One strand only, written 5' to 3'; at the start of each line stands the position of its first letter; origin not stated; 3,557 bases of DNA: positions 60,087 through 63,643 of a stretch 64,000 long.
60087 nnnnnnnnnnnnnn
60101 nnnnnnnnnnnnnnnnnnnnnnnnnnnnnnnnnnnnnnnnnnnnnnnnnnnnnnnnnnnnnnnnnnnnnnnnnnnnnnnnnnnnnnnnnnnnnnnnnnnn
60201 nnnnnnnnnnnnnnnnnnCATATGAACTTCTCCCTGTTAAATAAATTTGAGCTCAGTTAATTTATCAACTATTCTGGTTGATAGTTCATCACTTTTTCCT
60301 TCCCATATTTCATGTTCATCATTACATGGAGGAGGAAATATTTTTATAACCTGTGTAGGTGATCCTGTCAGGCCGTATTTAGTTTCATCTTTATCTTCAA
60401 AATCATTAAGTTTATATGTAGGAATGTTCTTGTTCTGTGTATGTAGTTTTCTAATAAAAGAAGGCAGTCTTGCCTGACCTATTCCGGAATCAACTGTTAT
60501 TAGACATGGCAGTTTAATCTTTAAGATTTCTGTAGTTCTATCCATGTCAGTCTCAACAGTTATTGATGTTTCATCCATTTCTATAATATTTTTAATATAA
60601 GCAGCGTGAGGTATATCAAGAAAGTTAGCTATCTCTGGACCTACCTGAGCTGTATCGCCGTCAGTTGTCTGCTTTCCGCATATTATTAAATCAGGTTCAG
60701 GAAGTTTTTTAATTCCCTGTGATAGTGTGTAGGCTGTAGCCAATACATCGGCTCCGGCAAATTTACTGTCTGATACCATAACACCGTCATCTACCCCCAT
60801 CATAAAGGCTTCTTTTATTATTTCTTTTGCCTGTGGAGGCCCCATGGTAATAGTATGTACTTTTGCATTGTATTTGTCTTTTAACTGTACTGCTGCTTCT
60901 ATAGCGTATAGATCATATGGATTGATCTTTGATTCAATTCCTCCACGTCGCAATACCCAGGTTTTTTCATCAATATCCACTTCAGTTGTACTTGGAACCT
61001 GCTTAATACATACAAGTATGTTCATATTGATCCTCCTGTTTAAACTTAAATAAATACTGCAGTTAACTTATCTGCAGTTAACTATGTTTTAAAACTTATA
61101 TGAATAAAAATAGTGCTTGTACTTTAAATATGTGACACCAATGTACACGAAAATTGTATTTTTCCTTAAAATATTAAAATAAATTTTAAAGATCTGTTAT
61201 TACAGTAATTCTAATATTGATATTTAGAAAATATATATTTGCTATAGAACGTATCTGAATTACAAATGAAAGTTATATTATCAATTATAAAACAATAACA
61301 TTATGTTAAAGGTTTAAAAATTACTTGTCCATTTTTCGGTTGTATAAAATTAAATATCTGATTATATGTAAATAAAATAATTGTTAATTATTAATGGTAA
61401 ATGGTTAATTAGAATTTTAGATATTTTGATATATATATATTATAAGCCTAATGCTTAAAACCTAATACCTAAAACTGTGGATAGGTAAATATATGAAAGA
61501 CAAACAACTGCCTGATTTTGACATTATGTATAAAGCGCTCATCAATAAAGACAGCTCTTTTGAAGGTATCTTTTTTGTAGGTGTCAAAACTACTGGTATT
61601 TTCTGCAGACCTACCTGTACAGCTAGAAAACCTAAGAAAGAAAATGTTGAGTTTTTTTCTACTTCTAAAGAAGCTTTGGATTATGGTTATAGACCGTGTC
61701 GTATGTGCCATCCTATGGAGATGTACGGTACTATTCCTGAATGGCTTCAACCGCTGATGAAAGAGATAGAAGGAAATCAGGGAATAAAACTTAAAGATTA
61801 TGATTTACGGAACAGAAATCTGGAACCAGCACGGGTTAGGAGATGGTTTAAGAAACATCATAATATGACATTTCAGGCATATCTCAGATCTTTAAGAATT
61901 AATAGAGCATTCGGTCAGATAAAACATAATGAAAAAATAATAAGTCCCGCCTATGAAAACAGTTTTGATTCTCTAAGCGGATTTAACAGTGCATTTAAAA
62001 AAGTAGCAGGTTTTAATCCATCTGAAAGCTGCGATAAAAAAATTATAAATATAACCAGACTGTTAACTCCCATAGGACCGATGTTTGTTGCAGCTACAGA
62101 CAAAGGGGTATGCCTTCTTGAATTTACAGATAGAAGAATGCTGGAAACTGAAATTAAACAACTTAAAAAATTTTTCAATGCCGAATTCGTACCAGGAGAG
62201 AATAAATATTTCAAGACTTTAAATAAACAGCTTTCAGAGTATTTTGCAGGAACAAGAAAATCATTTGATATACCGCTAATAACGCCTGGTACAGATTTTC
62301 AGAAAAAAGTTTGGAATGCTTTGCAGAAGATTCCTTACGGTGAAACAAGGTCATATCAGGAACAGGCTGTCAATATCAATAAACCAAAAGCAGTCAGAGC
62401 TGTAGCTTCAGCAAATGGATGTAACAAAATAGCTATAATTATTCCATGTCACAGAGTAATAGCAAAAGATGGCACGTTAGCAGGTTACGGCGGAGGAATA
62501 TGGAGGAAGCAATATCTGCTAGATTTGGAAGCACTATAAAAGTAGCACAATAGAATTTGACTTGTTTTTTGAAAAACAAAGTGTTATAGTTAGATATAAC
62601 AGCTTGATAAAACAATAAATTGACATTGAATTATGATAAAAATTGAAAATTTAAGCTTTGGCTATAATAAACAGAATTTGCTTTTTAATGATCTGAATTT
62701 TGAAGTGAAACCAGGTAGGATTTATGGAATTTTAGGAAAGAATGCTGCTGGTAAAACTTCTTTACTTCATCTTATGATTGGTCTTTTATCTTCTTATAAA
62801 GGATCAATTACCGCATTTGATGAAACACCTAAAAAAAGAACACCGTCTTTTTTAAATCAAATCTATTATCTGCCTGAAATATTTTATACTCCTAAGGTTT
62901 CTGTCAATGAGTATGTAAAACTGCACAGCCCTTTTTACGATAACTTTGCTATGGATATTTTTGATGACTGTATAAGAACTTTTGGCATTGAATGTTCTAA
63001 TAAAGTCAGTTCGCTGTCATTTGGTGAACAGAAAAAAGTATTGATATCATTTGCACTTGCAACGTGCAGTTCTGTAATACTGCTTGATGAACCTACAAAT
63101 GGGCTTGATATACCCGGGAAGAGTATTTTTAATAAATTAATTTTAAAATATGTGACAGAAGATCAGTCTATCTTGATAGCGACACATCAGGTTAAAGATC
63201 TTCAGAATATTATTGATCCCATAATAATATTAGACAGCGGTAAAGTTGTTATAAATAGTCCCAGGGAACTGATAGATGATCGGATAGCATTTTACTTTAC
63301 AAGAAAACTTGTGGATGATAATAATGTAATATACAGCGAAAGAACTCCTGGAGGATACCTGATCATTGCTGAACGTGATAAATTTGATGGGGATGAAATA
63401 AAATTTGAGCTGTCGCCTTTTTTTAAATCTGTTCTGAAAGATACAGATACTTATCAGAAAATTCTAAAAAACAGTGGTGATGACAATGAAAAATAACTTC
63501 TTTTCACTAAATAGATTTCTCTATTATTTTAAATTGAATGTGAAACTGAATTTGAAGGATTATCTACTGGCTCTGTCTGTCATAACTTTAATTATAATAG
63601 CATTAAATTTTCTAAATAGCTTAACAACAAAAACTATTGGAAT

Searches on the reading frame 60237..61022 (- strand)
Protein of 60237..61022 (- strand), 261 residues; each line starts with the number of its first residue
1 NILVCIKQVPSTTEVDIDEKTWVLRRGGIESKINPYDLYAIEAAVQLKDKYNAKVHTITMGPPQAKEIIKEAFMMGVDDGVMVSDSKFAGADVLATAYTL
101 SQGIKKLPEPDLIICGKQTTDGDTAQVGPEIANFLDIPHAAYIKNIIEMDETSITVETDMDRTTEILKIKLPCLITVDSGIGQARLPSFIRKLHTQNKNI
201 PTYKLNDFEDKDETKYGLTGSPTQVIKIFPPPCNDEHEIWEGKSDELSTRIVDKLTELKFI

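Call 13: search_protein_families(library=pfam, proteins=[window:60237-61022:-], max_evalue=0.001)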
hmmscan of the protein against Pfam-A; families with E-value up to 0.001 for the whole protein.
window:60237-61022:- (261 aa): 1 family
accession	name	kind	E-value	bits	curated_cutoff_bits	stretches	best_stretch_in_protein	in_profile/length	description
PF01012.27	ETF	-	3e-42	144.9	26.7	1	21-184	1-162/181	Electron transfer flavoprotein domain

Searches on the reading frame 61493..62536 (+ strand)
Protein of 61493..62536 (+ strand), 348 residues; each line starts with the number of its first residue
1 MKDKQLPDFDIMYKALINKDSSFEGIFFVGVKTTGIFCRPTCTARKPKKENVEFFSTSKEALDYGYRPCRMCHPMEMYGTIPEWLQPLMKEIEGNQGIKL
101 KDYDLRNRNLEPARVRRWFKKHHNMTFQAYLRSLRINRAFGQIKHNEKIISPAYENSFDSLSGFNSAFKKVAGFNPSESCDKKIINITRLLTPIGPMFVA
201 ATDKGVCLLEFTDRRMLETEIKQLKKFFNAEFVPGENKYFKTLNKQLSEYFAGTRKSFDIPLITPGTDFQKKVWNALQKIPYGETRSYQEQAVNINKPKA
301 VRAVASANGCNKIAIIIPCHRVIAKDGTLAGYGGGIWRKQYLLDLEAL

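Call 13: search_protein_families(library=pfam, proteins=[window:61493-62536:+], max_evalue=0.001)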
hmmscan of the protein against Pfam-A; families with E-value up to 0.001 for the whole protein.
window:61493-62536:+ (348 aa): 4 families
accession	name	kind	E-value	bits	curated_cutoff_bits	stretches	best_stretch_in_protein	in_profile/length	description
PF01035.26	DNA_binding_1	-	7.7e-33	112.6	27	1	268-347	1-80/81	6-O-methylguanine DNA methyltransferase, DNA binding domain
PF02805.21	Ada_Zn_binding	-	3.6e-30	104.2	23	1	12-74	2-64/65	Metal binding domain of Ada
PF12833.13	HTH_18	-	2.9e-12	47.2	33.6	1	109-178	6-76/80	Helix-turn-helix domain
PF02870.21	Methyltransf_1N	-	1.8e-08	35.3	21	1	192-262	8-69/71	6-O-methylguanine DNA methyltransferase, ribonuclease-like domain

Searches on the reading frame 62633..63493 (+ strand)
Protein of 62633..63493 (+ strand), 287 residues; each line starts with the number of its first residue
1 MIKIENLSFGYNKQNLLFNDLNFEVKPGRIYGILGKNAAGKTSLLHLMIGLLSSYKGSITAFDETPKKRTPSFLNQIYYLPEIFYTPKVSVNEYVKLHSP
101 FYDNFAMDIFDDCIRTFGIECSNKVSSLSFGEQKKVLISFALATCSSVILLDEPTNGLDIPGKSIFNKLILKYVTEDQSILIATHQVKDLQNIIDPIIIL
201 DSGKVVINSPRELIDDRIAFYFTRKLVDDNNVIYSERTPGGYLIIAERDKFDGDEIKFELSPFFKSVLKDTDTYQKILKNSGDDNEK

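Call 13: search_protein_families(library=pfam, proteins=[window:62633-63493:+], max_evalue=0.001)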
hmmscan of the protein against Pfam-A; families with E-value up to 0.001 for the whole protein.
window:62633-63493:+ (287 aa): 2 families
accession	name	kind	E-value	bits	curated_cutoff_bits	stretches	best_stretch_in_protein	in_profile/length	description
PF00005.33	ABC_tran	-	5.2e-21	76.1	25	1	18-156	1-137/137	ABC transporter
PF13304.12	AAA_21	-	5.9e-07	30.3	27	0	126-186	236-299/304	AAA domain, putative AbiEii toxin, Type IV TA system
